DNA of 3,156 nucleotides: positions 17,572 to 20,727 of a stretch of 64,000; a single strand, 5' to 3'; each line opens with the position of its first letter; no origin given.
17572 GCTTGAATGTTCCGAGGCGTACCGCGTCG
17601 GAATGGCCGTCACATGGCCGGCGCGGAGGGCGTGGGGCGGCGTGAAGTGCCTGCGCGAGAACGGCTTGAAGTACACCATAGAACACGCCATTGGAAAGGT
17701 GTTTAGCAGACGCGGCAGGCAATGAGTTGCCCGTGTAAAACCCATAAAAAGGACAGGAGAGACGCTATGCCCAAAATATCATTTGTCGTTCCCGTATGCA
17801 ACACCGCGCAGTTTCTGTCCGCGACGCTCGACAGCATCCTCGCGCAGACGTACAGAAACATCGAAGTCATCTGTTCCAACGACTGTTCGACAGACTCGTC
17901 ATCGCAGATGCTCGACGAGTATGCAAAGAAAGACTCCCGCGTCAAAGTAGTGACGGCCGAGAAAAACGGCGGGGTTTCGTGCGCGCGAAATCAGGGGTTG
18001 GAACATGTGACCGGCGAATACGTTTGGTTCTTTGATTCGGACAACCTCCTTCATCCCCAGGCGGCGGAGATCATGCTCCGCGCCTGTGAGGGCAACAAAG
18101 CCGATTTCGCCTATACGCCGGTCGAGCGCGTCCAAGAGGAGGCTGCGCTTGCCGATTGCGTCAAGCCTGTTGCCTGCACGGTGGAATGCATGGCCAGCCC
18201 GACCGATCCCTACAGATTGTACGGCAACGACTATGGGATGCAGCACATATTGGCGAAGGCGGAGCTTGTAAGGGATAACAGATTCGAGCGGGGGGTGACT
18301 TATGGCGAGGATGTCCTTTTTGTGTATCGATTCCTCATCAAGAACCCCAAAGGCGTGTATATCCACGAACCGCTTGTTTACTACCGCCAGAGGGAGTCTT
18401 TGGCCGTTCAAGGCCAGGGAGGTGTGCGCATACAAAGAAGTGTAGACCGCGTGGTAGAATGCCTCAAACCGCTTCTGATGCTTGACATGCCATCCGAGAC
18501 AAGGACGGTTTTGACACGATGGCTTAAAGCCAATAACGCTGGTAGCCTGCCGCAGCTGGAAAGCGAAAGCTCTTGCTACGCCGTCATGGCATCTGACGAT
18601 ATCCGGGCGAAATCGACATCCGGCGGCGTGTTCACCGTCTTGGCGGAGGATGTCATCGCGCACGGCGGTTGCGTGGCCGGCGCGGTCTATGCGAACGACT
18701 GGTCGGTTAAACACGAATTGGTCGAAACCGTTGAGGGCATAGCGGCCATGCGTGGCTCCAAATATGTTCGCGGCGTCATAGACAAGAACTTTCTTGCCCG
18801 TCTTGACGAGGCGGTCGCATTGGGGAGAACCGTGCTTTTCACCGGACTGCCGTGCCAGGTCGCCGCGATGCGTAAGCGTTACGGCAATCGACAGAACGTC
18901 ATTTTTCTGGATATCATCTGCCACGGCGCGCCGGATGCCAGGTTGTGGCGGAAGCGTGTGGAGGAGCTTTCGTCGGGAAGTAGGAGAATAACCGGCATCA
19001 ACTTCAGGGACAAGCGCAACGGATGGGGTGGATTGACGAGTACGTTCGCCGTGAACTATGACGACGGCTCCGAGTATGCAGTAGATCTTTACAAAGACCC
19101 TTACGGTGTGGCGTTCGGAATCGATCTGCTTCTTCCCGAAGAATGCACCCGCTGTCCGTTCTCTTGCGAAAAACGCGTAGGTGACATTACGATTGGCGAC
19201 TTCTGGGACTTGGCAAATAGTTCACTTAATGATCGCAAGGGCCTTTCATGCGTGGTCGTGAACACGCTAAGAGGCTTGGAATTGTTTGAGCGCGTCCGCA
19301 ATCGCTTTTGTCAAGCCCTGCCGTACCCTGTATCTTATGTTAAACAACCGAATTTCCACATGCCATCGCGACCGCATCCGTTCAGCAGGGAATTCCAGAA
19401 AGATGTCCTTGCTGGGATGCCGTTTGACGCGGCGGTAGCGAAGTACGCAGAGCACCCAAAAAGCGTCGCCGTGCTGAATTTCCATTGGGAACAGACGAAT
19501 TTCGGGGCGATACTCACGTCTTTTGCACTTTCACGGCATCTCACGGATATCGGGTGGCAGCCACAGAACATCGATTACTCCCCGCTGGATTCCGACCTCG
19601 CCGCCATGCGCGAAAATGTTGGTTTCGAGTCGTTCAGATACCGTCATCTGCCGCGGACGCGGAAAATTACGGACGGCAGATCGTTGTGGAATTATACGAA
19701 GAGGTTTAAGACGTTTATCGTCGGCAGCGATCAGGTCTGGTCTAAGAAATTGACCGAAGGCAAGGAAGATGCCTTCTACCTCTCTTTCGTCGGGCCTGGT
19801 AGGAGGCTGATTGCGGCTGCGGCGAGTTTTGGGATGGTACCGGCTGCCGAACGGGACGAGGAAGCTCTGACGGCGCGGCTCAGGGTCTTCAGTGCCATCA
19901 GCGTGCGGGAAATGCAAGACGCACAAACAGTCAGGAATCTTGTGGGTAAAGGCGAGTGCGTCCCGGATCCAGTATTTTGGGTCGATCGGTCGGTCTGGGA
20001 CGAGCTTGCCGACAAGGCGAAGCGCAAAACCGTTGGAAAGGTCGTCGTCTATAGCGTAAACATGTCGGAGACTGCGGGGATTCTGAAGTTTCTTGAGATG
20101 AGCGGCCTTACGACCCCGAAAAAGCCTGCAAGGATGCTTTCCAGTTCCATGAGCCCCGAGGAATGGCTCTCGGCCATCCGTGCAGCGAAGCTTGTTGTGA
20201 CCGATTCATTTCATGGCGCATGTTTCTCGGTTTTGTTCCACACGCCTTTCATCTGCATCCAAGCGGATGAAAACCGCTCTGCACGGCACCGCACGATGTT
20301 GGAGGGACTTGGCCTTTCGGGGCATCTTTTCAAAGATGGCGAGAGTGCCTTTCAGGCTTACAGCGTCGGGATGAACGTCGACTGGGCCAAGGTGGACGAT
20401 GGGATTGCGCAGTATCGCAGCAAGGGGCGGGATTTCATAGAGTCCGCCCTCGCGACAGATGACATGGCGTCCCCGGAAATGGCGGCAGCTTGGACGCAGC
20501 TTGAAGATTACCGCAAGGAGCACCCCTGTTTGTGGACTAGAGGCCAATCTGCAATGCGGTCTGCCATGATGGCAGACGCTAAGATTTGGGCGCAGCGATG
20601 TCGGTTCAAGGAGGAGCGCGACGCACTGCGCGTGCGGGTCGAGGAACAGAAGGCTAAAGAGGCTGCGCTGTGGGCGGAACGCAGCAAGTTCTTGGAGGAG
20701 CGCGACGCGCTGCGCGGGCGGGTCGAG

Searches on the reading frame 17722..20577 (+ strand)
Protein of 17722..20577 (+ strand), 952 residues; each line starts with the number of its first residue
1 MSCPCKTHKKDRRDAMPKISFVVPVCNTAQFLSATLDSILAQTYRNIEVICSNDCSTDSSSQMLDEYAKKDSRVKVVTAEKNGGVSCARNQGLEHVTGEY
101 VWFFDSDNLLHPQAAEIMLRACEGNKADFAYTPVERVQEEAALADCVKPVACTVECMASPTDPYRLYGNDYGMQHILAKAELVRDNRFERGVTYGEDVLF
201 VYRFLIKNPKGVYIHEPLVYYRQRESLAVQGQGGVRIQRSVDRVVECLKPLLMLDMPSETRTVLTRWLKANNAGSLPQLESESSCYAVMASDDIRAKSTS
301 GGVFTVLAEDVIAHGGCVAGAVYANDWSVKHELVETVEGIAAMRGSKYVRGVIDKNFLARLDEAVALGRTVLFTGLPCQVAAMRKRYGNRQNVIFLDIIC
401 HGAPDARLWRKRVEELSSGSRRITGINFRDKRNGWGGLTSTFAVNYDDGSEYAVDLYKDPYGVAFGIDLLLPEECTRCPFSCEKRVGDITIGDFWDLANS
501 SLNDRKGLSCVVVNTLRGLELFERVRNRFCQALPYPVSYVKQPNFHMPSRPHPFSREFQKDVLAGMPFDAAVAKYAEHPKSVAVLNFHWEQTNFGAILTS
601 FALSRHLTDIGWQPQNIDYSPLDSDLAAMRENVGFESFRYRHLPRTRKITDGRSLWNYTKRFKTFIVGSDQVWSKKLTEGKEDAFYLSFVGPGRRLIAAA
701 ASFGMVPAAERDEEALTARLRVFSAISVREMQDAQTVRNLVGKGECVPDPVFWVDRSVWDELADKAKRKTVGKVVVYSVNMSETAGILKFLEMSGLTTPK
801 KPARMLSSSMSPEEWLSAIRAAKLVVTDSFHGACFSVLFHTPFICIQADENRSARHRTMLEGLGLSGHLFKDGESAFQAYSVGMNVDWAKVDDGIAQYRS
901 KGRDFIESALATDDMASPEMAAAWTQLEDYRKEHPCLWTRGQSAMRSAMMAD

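Call 11: find_homologous_proteins(query=window:17722-20577:+, max_evalue=1e-10)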
Query window:17722-20577:+ (952 aa): 276 proteins with E <= 1e-10 among 8000 candidates; the best 120 are listed.
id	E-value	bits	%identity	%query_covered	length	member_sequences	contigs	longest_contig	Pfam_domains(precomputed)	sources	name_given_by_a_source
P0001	0.0e+0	2151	99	98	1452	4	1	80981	PF04230.20,PF13641.13,PF04432.19,PF00535.33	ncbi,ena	-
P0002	0.0e+0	1705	78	98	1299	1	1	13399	PF04230.20,PF10111.15,PF13641.13,PF04432.19,PF00535.33,PF23435.3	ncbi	-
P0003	0.0e+0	1688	76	98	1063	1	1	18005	PF04230.20,PF10111.15,PF13641.13,PF04432.19,PF04422.19,PF00535.33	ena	-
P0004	0.0e+0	1667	76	98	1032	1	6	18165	PF04230.20,PF10111.15,PF13641.13,PF04432.19,PF00535.33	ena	-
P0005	0.0e+0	1610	74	98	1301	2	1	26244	PF04230.20,PF10111.15,PF13641.13,PF04432.19,PF00535.33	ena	-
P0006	0.0e+0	1584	72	98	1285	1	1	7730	PF04230.20,PF10111.15,PF13641.13,PF04432.19,PF00535.33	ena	-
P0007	0.0e+0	1581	72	98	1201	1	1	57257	PF04230.20,PF10111.15,PF13641.13,PF04432.19,PF00535.33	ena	-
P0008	0.0e+0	1581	72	98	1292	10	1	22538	PF04230.20,PF10111.15,PF13641.13,PF04432.19,PF00535.33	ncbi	-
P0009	0.0e+0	1056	51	96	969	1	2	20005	PF04230.20,PF10111.15,PF13641.13,PF04432.19,PF00535.33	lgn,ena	-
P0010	8.3e-262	889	45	97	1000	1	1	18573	PF04230.20,PF10111.15,PF13641.13,PF04432.19,PF00535.33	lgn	-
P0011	2.0e-130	455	38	68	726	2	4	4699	PF04230.20,PF04432.19,PF04422.19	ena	-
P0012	1.0e-121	426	36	68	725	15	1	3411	PF04230.20,PF04432.19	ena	-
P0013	1.2e-110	389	33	66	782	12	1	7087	PF14697.12,PF04230.20,PF12797.13,PF04432.19,PF04422.19,PF12837.13,PF00037.33,PF13484.12,PF12838.13,PF13237.12,PF13187.12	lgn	-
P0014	6.4e-105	370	30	61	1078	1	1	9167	PF04230.20,PF10111.15,PF13641.13,PF04432.19,PF04422.19,PF00037.33,PF12838.13,PF13187.12,PF00535.33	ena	-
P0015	2.3e-102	362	35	66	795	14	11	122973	PF14697.12,PF04230.20,PF12797.13,PF04432.19,PF04422.19,PF12837.13,PF00037.33,PF12838.13,PF13187.12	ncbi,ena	-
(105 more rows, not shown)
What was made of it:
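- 17722..20577 (+): Catalytic head of the stalk protein. GT2 is at 17779-18138, FrhB-like at 18577-19302 and pyruvyltransferase at 19498-20262. Gene callers start the protein at 17767. Orthologues are 72-99% identical (call 11).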

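Call 14: find_encoding_contigs(protein=P0001, flank=10000, max_places=4)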
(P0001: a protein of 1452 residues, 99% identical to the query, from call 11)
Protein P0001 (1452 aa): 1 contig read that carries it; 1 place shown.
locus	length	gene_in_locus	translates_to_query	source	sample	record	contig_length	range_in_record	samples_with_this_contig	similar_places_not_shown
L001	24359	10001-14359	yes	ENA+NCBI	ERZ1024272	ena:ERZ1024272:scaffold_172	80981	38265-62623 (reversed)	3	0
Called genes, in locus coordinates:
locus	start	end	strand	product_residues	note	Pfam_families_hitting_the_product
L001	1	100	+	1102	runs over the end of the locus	PF13306:LRR_5, PF13855:LRR_8 (faint), PF09479:Flg_new (faint), PF13306:LRR_5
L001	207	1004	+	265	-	PF01061:ABC2_membrane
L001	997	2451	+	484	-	PF00005:ABC_tran, PF14524:Wzt_C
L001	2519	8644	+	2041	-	PF00535:Glycos_transf_2, PF10111:Glyco_tranf_2_2 (weak), PF13641:Glyco_tranf_2_3 (weak), PF00535:Glycos_transf_2, PF10111:Glyco_tranf_2_2, PF01370:Epimerase, PF02776:TPP_enzyme_N, PF04230:PS_pyruv_trans, +3 more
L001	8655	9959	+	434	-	PF00535:Glycos_transf_2, PF10111:Glyco_tranf_2_2, PF13641:Glyco_tranf_2_3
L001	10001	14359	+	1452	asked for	PF00535:Glycos_transf_2, PF13641:Glyco_tranf_2_3, PF04432:FrhB_FdhB_C, PF04230:PS_pyruv_trans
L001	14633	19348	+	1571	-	PF00535:Glycos_transf_2, PF10111:Glyco_tranf_2_2, PF13641:Glyco_tranf_2_3, PF00535:Glycos_transf_2, PF10111:Glyco_tranf_2_2, PF13641:Glyco_tranf_2_3, PF00535:Glycos_transf_2, PF10111:Glyco_tranf_2_2, +3 more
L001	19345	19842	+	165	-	-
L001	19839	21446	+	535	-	PF13231:PMT_2 (weak)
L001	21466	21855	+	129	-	PF00892:EamA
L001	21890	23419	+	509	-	PF00501:AMP-binding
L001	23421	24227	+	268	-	PF00583:Acetyltransf_1, PF13508:Acetyltransf_7 (weak)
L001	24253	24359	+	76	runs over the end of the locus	PF00550:PP-binding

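Call 45: find_encoding_contigs(protein=P0122, flank=10000, max_places=3)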
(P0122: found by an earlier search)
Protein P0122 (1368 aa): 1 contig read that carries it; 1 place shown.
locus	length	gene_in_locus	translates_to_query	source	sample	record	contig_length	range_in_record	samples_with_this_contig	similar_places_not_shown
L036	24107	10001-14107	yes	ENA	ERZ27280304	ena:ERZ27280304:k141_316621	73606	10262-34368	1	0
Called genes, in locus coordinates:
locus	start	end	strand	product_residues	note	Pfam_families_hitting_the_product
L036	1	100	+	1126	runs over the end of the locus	PF13306:LRR_5, PF09479:Flg_new (faint), PF13855:LRR_8 (faint), PF13306:LRR_5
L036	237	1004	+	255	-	PF01061:ABC2_membrane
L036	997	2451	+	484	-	PF00005:ABC_tran, PF14524:Wzt_C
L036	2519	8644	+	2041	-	PF00535:Glycos_transf_2, PF10111:Glyco_tranf_2_2 (weak), PF13641:Glyco_tranf_2_3 (weak), PF00535:Glycos_transf_2, PF10111:Glyco_tranf_2_2, PF01370:Epimerase, PF02776:TPP_enzyme_N, PF04230:PS_pyruv_trans, +3 more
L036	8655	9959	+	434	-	PF00535:Glycos_transf_2, PF10111:Glyco_tranf_2_2, PF13641:Glyco_tranf_2_3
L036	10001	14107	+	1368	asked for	PF00535:Glycos_transf_2, PF13641:Glyco_tranf_2_3, PF04432:FrhB_FdhB_C, PF04230:PS_pyruv_trans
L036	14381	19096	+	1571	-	PF00535:Glycos_transf_2, PF10111:Glyco_tranf_2_2, PF13641:Glyco_tranf_2_3, PF00535:Glycos_transf_2, PF10111:Glyco_tranf_2_2, PF13641:Glyco_tranf_2_3, PF00535:Glycos_transf_2, PF10111:Glyco_tranf_2_2, +3 more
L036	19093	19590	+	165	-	-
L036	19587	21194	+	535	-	PF13231:PMT_2 (weak)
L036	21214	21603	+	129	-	PF00892:EamA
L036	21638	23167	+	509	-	PF00501:AMP-binding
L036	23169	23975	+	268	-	PF00583:Acetyltransf_1, PF13508:Acetyltransf_7 (weak)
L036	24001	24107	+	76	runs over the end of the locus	PF00550:PP-binding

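Call 59: find_encoding_contigs(protein=P0007, flank=10000, max_places=1)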
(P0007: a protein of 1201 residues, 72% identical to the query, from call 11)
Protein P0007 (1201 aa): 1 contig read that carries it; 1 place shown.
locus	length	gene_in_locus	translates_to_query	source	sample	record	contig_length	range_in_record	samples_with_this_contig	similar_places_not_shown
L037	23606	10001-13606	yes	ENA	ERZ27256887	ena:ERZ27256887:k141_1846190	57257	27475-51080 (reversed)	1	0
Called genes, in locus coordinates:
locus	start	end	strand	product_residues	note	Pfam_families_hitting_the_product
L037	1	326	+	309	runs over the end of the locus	PF01075:Glyco_transf_9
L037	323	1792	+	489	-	PF00294:PfkB, PF01467:CTP_transf_like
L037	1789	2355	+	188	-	PF13580:SIS_2, PF01380:SIS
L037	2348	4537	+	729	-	PF00702:Hydrolase (faint), PF13242:Hydrolase_like (weak), PF01636:APH, PF00535:Glycos_transf_2, PF10111:Glyco_tranf_2_2 (weak), PF13641:Glyco_tranf_2_3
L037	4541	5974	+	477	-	PF02397:Bac_transf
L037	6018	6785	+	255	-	PF01061:ABC2_membrane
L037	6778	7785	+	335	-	PF00005:ABC_tran, PF13555:AAA_29 (weak)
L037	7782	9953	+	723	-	PF01501:Glyco_transf_8, PF00535:Glycos_transf_2, PF10111:Glyco_tranf_2_2, PF13641:Glyco_tranf_2_3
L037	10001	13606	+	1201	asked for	PF00535:Glycos_transf_2, PF10111:Glyco_tranf_2_2, PF13641:Glyco_tranf_2_3, PF04432:FrhB_FdhB_C, PF04230:PS_pyruv_trans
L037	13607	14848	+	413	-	PF00535:Glycos_transf_2, PF13641:Glyco_tranf_2_3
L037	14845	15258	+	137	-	PF01467:CTP_transf_like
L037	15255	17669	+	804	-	PF05045:RgpF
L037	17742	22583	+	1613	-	PF12708:Pect-lyase_RHGA_epim, PF13229:Beta_helix, PF05048:NosD (weak), PF13229:Beta_helix, PF09479:Flg_new (weak)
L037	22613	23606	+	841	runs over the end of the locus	PF13688:Reprolysin_5, PF09479:Flg_new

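Call 60: find_encoding_contigs(protein=P0003, flank=10000, max_places=1)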
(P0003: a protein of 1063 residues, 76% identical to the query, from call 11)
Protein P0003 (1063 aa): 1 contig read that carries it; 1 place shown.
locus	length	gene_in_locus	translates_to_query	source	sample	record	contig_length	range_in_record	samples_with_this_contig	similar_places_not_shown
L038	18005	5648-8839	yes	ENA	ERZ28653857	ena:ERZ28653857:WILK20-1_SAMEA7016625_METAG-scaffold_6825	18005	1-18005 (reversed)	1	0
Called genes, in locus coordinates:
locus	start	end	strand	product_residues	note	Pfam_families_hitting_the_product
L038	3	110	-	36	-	?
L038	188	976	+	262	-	PF01061:ABC2_membrane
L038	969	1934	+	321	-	PF00005:ABC_tran, PF13555:AAA_29 (faint), PF13304:AAA_21 (faint)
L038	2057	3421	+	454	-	PF00583:Acetyltransf_1 (weak), PF13489:Methyltransf_23 (weak)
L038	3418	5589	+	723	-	PF01501:Glyco_transf_8, PF00535:Glycos_transf_2, PF10111:Glyco_tranf_2_2, PF13641:Glyco_tranf_2_3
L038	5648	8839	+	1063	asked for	PF00535:Glycos_transf_2, PF10111:Glyco_tranf_2_2 (weak), PF13641:Glyco_tranf_2_3, PF04422:FrhB_FdhB_N (weak), PF04432:FrhB_FdhB_C, PF04230:PS_pyruv_trans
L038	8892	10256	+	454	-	PF00535:Glycos_transf_2, PF10111:Glyco_tranf_2_2, PF13641:Glyco_tranf_2_3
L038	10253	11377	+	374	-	PF01266:DAO (weak), PF01593:Amino_oxidase, PF13450:NAD_binding_8, PF03275:GLF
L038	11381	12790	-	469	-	PF00535:Glycos_transf_2, PF10111:Glyco_tranf_2_2, PF13641:Glyco_tranf_2_3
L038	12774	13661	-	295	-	PF00535:Glycos_transf_2, PF13641:Glyco_tranf_2_3 (weak)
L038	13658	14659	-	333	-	PF17101:Stealth_CR1, PF11380:Stealth_CR2, PF17102:Stealth_CR3 (weak)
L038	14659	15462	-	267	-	PF16822:ALGX (weak)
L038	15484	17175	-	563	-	PF04464:Glyphos_transf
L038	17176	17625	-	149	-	-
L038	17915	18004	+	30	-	?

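Call 61: find_encoding_contigs(protein=P0009, flank=10000, max_places=1)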
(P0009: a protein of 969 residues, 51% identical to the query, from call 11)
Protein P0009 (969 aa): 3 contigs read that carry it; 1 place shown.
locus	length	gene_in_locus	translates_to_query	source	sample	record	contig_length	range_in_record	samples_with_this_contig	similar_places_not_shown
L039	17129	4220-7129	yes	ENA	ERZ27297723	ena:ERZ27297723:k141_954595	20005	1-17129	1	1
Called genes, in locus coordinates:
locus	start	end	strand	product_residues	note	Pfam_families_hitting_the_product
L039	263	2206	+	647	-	PF18998:Flg_new_2, PF09479:Flg_new, PF05345:He_PIG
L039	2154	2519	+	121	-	-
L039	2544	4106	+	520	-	PF09820:AAA-ATPase_like, PF08011:PDDEXK_9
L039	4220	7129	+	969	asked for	PF00535:Glycos_transf_2, PF10111:Glyco_tranf_2_2, PF13641:Glyco_tranf_2_3, PF04432:FrhB_FdhB_C, PF04230:PS_pyruv_trans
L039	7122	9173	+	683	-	PF00535:Glycos_transf_2, PF10111:Glyco_tranf_2_2, PF13641:Glyco_tranf_2_3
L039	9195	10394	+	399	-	-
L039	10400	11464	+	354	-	PF00535:Glycos_transf_2, PF10111:Glyco_tranf_2_2, PF13641:Glyco_tranf_2_3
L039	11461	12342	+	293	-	PF00535:Glycos_transf_2, PF10111:Glyco_tranf_2_2, PF13641:Glyco_tranf_2_3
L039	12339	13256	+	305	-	PF13579:Glyco_trans_4_4, PF13439:Glyco_transf_4, PF00534:Glycos_transf_1, PF13692:Glyco_trans_1_4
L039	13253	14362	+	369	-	PF13439:Glyco_transf_4, PF00534:Glycos_transf_1, PF13692:Glyco_trans_1_4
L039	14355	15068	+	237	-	-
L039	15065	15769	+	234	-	-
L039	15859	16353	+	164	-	PF00731:AIRC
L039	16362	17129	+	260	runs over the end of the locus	PF20260:PUA_4 (weak), PF04452:Methyltrans_RNA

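Call 64: find_encoding_contigs(protein=P0002, flank=10000, max_places=2)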
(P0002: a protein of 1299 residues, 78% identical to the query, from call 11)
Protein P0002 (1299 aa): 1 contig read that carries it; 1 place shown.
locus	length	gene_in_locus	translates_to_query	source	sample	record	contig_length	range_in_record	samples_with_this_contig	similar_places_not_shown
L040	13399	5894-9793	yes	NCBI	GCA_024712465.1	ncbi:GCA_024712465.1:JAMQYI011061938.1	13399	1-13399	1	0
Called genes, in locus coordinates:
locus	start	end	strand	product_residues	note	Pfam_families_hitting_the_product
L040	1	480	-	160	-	?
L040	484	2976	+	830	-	PF00703:Glyco_hydro_2, PF02836:Glyco_hydro_2_C, PF16355:DUF4982, PF18565:Glyco_hydro2_C5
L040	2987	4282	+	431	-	PF00275:EPSP_synthase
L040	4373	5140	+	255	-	PF01061:ABC2_membrane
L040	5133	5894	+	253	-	PF00005:ABC_tran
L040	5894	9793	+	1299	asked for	PF00535:Glycos_transf_2, PF10111:Glyco_tranf_2_2 (weak), PF13641:Glyco_tranf_2_3, PF04432:FrhB_FdhB_C, PF04230:PS_pyruv_trans, PF23435:DUF7121 (faint)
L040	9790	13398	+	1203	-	?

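Call 66: predict_structure(alignment_id=A3)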
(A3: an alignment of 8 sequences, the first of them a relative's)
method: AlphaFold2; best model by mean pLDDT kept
length: 1063 residues; sequences in the alignment: 8
mean_pLDDT: 52.3   pTM: 0.36
mean pLDDT of the five models: 52.3, 51.4, 51.2, 48.8, 44.4
residues with pLDDT >= 90: 32; 70-90: 225; 50-70: 262; < 50: 544
segments of 3 or more residues with pLDDT < 50: 1-3, 136-139, 145-162, 174-176, 178-230, 232-237, 239-249, 251-253, 267-270, 389-393, 422-428, 453-473, 484-488, 530-545, 565-768, 787-791, 797-802, 837-940, 1009-1063
pLDDT, mean of each block of 10 residues (from residue 1): 67 70 81 84 68 85 79 67 84 71 70 63 52 52 44 29 63 50 33 37 33 31 44 47 45 50 49 75 65 88 90 73 86 60 84 91 80 82 77 57 76 65 43 79 65 43 39 69 53 64 85 86 64 29 49 54 48 32 37 41 30 36 42 30 31 27 29 26 28 30 35 26 28 25 39 43 47 53 49 51 52 57 53 50 38 33 33 28 26 35 35 36 31 34 60 73 73 67 64 65 55 33 28 32 40 37 25
secondary structure, 60 per line:
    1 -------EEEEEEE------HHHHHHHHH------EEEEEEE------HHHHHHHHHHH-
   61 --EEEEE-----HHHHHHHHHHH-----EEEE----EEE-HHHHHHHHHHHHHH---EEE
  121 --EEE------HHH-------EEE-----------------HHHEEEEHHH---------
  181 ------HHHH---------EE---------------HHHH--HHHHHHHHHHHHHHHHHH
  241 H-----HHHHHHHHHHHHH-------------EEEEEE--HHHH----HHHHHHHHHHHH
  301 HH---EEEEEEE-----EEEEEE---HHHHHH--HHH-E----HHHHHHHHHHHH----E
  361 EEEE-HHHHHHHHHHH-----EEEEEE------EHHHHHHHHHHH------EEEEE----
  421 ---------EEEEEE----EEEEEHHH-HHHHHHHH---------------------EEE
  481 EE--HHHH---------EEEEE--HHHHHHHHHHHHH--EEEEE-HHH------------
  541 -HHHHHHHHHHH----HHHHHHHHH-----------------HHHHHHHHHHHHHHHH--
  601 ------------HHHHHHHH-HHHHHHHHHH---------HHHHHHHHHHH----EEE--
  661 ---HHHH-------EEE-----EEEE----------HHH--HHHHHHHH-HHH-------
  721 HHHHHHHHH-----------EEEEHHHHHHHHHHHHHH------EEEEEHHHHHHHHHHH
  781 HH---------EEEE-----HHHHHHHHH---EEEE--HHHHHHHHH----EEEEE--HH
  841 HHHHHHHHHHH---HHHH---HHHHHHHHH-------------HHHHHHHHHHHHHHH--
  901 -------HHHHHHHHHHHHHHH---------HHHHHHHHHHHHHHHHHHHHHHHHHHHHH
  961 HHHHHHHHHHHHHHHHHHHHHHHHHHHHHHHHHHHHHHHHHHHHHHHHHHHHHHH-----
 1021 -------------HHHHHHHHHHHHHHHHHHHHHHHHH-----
elements in order (helices of 4 or more, strands of 3 or more residues): E8-14 H21-29 E36-42 H49-59 E63-67 H73-83 E89-92 E97-99 H101-114 E118-120 E123-125 E142-144 E165-168 H187-190 H217-220 H223-241 H247-259 E273-278 H281-284 H289-302 E306-312 E318-323 H327-332 H344-355 E360-364 H366-376 E382-387 H395-405 E412-416 E430-435 E440-444 H449-456 E478-482 H485-488 E498-502 H505-517 E520-524 H542-552 H557-565 H583-598 H613-620 H622-631 H641-651 E656-658 H664-667 E675-677 E683-686 H702-709 H721-729 E741-744 H745-758 E765-769 H770-782 E792-795 H801-809 E813-816 H819-827 E832-836 H839-851 H855-858 H862-870 H884-898 H908-922 H932-1015 H1034-1058
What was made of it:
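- Tried and rejected: With an 8-sequence alignment the mean pLDDT was 52 (call 66).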

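Call 67: search_solved_structures(query=window:17767-20577:+, max_evalue=0.01)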
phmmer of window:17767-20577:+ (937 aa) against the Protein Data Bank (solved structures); distinct sequences matched with E-value up to 0.01: 25.
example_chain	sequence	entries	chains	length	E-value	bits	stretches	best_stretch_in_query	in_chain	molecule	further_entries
5hea_A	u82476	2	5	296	1.5e-25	92.5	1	4-210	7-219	Putative glycosyltransferase (GalT1)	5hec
3bcv_A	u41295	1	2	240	5e-17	64.3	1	1-123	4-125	Putative glycosyltransferase protein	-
2z87_A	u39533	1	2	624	5.7e-15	57.5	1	2-106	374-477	Chondroitin synthase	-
2z86_A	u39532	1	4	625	5.8e-15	57.5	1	2-106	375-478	Chondroitin synthase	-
8vh7_A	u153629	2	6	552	1.3e-14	56.3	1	2-115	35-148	Heparosan synthase B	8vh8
8viw_A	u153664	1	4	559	1.4e-14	56.3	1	2-115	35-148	Heparosan synthase B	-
6h1j_A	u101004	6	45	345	6.2e-11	44.2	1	1-114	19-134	Probable ss-1,3-N-acetylglucosaminyltransferase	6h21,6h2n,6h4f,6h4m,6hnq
5tze_C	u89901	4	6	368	3.9e-10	41.5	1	3-107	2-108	Glycosyl transferase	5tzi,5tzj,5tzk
5tz8_A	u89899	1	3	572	8.7e-10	40.4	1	3-103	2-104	Glycosyl transferase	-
3l7m_A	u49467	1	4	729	2.1e-09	39.1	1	1-105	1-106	Teichoic acid biosynthesis protein F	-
3l7i_A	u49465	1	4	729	2.1e-09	39.1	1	1-105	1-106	Teichoic acid biosynthesis protein F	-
3l7j_A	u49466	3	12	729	2.2e-09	39.1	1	1-105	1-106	Teichoic acid biosynthesis protein F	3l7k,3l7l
9jma_A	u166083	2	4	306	2.3e-08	35.7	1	4-120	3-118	GalNAc(5)-diNAcBac-PP-undecaprenol beta-1,3-glucosyltransferase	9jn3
6p61_A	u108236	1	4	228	1.2e-06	30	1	2-108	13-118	Glycosyltransferase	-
6yv7_B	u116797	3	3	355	2.5e-05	25.6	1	2-95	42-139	Glycosyl transferase, family 2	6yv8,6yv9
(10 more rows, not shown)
